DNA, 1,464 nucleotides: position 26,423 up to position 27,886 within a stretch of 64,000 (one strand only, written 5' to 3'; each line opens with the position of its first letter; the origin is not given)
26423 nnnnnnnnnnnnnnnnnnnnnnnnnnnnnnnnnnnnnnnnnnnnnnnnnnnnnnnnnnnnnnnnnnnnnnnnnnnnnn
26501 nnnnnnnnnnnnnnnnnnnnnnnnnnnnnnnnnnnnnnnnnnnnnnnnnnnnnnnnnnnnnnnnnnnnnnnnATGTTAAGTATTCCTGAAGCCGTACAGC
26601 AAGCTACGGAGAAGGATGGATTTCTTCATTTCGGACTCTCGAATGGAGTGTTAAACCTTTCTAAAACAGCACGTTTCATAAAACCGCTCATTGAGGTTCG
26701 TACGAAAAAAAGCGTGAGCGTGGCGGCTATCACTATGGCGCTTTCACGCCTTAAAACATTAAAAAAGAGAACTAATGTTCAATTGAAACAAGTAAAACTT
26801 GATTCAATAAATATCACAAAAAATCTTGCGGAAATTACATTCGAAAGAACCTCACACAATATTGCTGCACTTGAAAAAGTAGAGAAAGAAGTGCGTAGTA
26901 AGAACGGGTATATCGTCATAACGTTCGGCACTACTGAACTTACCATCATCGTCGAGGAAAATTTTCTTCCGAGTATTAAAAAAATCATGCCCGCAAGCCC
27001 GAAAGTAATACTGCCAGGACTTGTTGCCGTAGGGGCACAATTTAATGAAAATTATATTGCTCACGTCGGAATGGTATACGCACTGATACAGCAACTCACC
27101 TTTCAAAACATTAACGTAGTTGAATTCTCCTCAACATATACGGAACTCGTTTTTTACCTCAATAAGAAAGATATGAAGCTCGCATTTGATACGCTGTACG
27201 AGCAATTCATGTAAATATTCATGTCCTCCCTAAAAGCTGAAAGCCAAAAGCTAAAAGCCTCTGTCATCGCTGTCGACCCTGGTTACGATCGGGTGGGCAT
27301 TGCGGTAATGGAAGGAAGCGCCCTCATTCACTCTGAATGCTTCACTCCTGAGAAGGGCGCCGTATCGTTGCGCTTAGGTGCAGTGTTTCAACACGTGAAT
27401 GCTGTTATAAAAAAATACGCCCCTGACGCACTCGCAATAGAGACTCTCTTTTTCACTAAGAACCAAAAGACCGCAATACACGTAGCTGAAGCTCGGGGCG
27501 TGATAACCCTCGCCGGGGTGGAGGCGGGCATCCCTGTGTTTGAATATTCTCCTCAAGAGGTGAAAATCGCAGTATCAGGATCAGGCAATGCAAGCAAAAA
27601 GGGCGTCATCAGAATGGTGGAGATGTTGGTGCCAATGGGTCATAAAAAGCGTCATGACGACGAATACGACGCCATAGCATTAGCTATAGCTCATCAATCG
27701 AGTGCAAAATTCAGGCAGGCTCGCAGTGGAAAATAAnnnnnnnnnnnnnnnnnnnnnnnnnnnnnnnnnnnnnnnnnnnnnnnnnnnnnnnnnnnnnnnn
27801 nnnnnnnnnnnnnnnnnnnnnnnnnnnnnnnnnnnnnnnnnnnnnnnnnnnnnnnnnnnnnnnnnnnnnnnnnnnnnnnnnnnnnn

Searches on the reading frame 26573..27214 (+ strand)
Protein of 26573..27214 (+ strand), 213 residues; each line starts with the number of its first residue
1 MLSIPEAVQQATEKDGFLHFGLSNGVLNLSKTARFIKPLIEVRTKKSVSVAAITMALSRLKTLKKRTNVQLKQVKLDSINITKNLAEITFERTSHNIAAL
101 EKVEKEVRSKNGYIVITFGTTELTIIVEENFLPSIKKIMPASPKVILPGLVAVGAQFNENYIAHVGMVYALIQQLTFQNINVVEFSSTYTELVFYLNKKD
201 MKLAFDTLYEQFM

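Call 7: search_protein_families(library=pfam, proteins=[window:26573-27214:+], max_evalue=1)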
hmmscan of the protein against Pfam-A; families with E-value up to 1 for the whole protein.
window:26573-27214:+ (213 aa): 2 families
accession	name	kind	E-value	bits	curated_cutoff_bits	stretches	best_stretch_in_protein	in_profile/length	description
PF13840.12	ACT_7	-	0.024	14.9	27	1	163-209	19-64/65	ACT domain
PF22468.2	ACT_9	-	0.12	12.6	27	1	162-212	9-61/61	ACT domain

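Call 14: find_encoding_contigs(protein=window:26573-27214:+, flank=6000)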
Protein window:26573-27214:+ (213 aa): 1 contig read that carries it; 1 place shown.
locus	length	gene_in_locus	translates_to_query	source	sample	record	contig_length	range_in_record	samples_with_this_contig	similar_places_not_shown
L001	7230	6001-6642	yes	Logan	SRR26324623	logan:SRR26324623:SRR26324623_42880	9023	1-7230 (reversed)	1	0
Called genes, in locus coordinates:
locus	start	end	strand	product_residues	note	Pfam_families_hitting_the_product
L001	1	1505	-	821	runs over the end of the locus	PF02739:5_3_exonuc_N, PF01367:5_3_exonuc, PF00476:DNA_pol_A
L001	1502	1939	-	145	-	PF02367:TsaE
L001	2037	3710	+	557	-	PF05157:MshEN (faint), PF00437:T2SSE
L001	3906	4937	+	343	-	PF06068:TIP49 (faint), PF01078:Mg_chelatase (faint), PF05496:RuvB_N, PF13191:AAA_16 (faint), PF00004:AAA, PF07728:AAA_5, PF17864:AAA_lid_4, PF05491:WHD_RuvB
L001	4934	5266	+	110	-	PF03819:MazG, PF12643:MazG-like (weak)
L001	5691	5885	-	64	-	-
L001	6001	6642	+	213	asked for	-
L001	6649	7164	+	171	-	PF02075:RuvC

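Call 28: find_related_loci(query=window:26573-27214:+, collection=genome_contigs, flank=4000)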
Query window:26573-27214:+ (213 aa) in genome_contigs; peptide patterns used: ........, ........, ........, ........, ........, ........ (x = any residue, [..] = any of these).
254 stretches matched a pattern; 1 encode a relative of the query (tblastn E <= 1e-3); 1 distinct loci.
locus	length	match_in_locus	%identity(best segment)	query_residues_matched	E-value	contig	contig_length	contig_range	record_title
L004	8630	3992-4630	93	1-213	9e-136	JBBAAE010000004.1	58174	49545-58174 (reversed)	MAG: Candidatus Paceibacterota bacterium isolate SO_2017_GW3_33 scaffold_461_c1_OW296A_2017, whole genome shotgun sequen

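Call 33: search_protein_families(library=ncbifam, proteins=[L004:3301-3516:-, window:26573-27214:+], max_evalue=1)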
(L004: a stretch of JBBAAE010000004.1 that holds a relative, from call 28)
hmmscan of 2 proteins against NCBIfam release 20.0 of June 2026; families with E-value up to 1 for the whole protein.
L004:3301-3516:- (71 aa): 0 families

window:26573-27214:+ (213 aa): 3 families
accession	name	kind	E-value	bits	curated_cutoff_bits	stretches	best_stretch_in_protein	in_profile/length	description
TIGR00657.1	asp_kinases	subfamily_domain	0.0012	18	208.7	1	70-212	288-440/442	aspartate kinase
NF005159.0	PRK06635.2-3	equivalog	0.0035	16.4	379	1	157-210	350-403/406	aspartate kinase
TIGR00656.1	asp_kin_monofn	equivalog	0.027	13.4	402.25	1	76-212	257-404/407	aspartate kinase, monofunctional class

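Call 34: search_protein_families(library=phrogs, proteins=[L004:3301-3516:-, window:26573-27214:+], max_evalue=1)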
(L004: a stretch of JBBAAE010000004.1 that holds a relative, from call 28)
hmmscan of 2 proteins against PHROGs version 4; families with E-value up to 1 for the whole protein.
L004:3301-3516:- (71 aa): 0 families

window:26573-27214:+ (213 aa): 1 family
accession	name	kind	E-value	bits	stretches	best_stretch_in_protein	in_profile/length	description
phrog_23593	-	tail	0.29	8.8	1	57-171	189-305/2201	tail protein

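Call 38: find_related_loci(query=A4, collection=metagenome_contigs, flank=4000)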
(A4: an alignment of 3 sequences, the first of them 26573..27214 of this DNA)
Query A4 (213 aa) in metagenome_contigs; peptide patterns used: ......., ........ (x = any residue, [..] = any of these).
574 stretches matched a pattern; 1 encode a relative of the query (tblastn E <= 1e-3); 1 distinct loci.
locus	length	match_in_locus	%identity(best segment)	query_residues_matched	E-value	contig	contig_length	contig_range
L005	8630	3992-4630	93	1-213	9e-136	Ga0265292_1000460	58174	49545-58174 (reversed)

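Call 65: list_cluster_members(proteins=[P0002, P0001, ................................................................, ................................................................, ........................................, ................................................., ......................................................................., window:26573-27214:+, L004:3992-4633:+, L003:2442-3083:-])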
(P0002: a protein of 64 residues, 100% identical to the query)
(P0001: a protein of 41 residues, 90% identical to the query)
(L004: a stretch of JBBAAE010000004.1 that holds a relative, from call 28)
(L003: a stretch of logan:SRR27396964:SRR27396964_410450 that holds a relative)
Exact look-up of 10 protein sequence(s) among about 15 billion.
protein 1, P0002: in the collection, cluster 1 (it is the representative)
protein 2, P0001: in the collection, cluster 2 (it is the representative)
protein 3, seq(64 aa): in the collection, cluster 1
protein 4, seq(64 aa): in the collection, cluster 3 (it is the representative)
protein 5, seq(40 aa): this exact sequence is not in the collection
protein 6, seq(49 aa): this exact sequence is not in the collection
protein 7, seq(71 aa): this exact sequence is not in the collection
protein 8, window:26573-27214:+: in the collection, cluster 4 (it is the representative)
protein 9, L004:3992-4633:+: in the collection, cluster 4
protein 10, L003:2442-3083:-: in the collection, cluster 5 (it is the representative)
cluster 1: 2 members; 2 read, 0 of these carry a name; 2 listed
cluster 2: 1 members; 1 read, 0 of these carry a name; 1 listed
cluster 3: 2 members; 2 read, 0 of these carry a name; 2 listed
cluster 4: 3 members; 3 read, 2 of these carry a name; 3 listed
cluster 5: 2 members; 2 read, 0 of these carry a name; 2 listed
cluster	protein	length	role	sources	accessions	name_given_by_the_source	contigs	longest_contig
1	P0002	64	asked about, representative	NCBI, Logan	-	-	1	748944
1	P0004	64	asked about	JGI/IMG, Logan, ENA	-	-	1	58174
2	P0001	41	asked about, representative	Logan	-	-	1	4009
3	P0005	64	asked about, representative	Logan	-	-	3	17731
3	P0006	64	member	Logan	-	-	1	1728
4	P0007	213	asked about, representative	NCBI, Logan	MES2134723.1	MAG: hypothetical protein V4449_00580 [Patescibacteria group bacterium]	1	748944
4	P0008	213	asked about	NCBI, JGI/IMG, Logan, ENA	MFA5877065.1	MAG: hypothetical protein WC880_01750 [Candidatus Paceibacterota bacterium]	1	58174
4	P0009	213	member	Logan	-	-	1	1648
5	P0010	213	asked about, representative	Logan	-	-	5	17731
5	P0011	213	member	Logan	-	-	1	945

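Call 77: search_protein_families(library=padloc, proteins=[window:26573-27214:+], max_evalue=1)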
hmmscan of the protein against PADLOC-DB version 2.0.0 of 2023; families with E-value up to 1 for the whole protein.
window:26573-27214:+ (213 aa): 0 families

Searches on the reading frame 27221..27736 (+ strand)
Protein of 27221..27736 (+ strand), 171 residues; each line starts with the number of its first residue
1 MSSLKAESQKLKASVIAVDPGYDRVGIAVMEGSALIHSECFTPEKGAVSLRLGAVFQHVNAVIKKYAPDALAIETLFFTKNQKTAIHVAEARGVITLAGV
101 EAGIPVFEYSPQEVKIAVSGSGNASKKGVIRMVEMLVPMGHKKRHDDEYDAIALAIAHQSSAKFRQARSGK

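Call 7: search_protein_families(library=pfam, proteins=[window:27221-27736:+], max_evalue=1)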
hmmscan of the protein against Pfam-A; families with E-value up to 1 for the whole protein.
window:27221-27736:+ (171 aa): 1 family
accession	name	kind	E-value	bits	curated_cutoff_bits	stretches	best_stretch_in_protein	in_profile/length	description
PF02075.23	RuvC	-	4.6e-35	121.1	22.2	1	15-158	1-148/148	Crossover junction endodeoxyribonuclease RuvC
